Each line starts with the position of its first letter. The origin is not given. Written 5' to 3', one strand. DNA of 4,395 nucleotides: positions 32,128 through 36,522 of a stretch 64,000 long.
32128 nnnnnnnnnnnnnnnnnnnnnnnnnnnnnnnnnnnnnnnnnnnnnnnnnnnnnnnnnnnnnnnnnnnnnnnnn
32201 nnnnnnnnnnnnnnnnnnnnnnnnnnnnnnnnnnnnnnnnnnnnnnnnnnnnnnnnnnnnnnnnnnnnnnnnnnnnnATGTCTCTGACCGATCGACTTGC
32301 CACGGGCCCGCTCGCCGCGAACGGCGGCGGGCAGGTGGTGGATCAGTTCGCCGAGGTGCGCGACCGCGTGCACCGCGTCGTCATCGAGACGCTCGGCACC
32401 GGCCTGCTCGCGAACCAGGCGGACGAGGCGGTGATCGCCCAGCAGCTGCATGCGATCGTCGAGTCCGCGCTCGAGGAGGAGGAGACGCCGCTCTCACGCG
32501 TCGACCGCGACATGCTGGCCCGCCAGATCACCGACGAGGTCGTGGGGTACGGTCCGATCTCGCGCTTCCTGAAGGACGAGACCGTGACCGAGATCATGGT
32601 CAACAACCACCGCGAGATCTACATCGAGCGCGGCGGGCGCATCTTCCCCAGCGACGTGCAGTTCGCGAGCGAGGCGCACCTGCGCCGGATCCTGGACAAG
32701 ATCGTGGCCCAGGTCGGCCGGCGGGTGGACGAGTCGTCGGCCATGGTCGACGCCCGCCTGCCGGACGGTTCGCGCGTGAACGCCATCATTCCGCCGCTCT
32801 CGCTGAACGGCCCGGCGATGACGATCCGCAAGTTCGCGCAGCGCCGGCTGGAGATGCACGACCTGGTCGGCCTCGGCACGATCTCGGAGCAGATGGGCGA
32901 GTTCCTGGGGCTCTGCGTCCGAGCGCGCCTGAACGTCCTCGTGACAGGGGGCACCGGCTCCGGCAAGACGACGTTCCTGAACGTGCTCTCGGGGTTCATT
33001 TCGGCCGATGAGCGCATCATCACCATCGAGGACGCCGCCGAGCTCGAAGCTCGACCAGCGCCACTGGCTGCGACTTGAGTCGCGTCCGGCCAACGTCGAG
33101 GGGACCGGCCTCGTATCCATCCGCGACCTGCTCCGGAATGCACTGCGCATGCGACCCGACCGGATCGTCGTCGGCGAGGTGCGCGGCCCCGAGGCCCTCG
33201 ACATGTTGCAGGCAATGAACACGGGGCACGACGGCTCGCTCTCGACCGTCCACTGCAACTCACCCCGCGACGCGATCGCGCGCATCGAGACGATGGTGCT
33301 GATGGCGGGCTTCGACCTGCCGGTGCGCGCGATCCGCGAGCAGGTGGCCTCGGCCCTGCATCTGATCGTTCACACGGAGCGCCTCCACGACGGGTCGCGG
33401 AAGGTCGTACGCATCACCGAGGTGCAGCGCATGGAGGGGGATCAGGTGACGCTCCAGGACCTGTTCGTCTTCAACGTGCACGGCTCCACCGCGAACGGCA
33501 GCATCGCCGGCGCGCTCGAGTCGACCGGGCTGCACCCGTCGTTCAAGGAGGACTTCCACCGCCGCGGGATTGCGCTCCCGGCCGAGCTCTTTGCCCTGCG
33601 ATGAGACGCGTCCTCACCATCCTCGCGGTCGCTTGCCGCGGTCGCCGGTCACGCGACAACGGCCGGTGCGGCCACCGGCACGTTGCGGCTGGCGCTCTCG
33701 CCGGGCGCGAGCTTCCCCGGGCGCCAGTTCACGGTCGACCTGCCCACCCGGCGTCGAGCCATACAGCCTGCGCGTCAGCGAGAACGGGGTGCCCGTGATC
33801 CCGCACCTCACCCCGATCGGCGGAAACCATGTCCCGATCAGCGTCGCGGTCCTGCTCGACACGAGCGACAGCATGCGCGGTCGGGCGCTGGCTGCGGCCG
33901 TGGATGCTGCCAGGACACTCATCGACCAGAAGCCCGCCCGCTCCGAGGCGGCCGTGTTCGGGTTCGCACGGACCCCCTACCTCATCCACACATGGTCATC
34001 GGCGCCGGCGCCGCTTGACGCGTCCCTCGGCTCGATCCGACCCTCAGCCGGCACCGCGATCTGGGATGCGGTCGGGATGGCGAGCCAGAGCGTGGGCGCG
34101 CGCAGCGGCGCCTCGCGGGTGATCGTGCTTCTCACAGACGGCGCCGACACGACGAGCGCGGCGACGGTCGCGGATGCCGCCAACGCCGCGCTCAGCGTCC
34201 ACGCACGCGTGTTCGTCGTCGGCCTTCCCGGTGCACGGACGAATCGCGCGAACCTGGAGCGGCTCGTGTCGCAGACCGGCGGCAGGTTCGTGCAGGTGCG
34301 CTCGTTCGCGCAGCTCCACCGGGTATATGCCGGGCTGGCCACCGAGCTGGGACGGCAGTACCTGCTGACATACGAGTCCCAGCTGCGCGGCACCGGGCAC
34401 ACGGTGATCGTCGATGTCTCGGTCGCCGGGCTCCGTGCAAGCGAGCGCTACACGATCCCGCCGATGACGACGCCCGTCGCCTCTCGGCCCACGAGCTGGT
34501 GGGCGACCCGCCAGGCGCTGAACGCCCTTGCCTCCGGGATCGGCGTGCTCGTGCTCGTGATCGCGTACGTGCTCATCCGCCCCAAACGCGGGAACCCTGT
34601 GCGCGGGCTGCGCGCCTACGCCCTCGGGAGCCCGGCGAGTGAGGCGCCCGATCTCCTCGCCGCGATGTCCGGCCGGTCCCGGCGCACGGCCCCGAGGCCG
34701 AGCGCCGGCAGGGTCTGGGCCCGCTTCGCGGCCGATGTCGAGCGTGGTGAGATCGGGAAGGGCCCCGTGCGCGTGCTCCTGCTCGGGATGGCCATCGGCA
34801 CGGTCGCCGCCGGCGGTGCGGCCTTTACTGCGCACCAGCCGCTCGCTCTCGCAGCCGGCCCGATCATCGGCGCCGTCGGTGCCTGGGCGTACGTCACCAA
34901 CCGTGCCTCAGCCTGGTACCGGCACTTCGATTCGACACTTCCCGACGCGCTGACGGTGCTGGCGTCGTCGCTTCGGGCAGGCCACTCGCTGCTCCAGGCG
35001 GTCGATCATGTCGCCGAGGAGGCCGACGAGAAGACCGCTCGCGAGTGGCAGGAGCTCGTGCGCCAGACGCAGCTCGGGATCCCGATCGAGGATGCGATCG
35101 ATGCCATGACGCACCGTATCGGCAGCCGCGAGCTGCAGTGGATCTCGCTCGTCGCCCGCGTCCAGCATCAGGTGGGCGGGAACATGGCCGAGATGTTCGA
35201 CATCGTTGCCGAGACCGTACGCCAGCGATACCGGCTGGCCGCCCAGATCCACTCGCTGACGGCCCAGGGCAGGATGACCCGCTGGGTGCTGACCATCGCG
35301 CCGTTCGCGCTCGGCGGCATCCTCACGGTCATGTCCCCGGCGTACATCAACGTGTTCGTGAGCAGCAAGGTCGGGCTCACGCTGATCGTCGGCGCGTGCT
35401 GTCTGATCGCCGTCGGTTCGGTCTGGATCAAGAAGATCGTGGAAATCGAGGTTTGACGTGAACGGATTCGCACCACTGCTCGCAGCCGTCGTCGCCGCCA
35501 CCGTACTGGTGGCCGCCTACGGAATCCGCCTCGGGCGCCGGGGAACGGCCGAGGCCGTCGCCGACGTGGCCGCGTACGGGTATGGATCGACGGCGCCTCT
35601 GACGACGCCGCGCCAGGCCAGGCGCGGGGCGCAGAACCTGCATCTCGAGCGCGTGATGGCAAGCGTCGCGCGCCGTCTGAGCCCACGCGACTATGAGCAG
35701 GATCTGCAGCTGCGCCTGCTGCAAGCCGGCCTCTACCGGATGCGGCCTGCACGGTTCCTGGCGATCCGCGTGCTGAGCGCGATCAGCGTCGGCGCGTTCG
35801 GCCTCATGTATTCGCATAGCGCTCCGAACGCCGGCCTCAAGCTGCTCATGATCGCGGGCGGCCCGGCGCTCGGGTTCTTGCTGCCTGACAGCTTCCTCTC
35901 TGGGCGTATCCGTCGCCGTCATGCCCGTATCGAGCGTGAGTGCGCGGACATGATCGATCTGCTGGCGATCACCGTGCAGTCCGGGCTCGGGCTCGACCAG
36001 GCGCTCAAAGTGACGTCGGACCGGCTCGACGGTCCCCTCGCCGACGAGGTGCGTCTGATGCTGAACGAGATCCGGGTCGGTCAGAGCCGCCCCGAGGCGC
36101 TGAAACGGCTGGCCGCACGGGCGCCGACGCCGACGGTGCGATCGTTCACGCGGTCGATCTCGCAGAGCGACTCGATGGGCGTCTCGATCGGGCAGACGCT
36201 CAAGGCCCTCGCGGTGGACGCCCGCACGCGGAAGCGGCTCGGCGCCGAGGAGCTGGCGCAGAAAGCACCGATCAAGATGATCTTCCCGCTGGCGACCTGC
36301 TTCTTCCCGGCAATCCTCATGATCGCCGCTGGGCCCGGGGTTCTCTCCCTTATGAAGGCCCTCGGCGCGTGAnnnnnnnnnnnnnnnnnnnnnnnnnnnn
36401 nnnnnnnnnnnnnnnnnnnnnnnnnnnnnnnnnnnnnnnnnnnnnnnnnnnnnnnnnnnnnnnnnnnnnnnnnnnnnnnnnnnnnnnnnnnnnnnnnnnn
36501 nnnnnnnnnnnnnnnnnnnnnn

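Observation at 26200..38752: Monoderm-type Flp/Tad pilus locus bracketed by a split LuxR / HisKA_3 two-component pair, with non-canonical members and no prepilin peptidase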

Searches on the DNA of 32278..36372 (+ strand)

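Call 10: search_dna_similar(query=window:32278-36372:+, collection=plasmids, mode=distant, max_rows=10)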
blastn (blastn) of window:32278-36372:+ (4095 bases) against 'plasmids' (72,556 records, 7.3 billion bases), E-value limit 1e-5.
Records with a match: 968; places in all: 1098; records where one place covers at least 80% of the query: 0.
Best place of each record, by identity: 90-95% 1; 80-90% 141; 60-80% 826.
By first word of the organism name: Rhizobium 150; Ralstonia 140; Sinorhizobium 76; Xanthomonas 51; Pseudosulfitobacter 50; Phaeobacter 32; uncultured 31; Burkholderia 28; Sulfitobacter 25; Sphingobium 24; and 110 more.
By predicted mobility (MOB-suite, as given by PLSDB): conjugative 468; non-mobilizable 294; mobilizable 206.
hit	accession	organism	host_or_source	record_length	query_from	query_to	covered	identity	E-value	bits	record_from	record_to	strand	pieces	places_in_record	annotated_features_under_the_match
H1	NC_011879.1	Pseudarthrobacter chlorophenolicus A6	-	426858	237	1194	23%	70.3%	4e-114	421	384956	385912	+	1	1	CpaF family protein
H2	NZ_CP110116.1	Arthrobacter sp. YA7-1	Solanum lycopersicum,Tomato (Solanum ...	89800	250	1198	23%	68.3%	1e-82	317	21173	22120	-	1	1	CpaF family protein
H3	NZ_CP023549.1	Rhodobacter sp. CZR27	cell culture,paddy soil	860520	256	1195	23%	68.2%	1e-76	297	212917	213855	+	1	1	CpaF family protein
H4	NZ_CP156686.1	Burkholderia stagnalis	Bacterial cells,soils collected in ...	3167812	297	1189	22%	68.5%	5e-75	292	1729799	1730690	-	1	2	none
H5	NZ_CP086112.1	Skermanella rosea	single cell,hydrocarbon-contaminated ...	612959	437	1272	20%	71.5%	2e-105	392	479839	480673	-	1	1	CpaF family protein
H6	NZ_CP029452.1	Sinorhizobium fredii CCBAU 25509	Glycine soja,cell culture,plant root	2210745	250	1164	22%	65.2%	5e-37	165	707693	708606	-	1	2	record has no annotation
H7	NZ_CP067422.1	Skermanella sp. TT6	Homo sapiens,single cell,skin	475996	437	1272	20%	71.1%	2e-99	372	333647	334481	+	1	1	ATPase, T2SS/T4P/T4SS family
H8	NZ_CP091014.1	Burkholderia cenocepacia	-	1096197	311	1138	20%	70.6%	3e-96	362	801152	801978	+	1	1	none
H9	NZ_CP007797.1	Azospirillum argentinense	Triticum aestivum L.,Root,wheat ...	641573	435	1261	20%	69.8%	3e-84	323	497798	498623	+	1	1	CpaF family protein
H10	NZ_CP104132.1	Sinorhizobium sp. K101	Phaseolus vulgaris,cell ...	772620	424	1251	20%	68.7%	3e-78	302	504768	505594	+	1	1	CpaF family protein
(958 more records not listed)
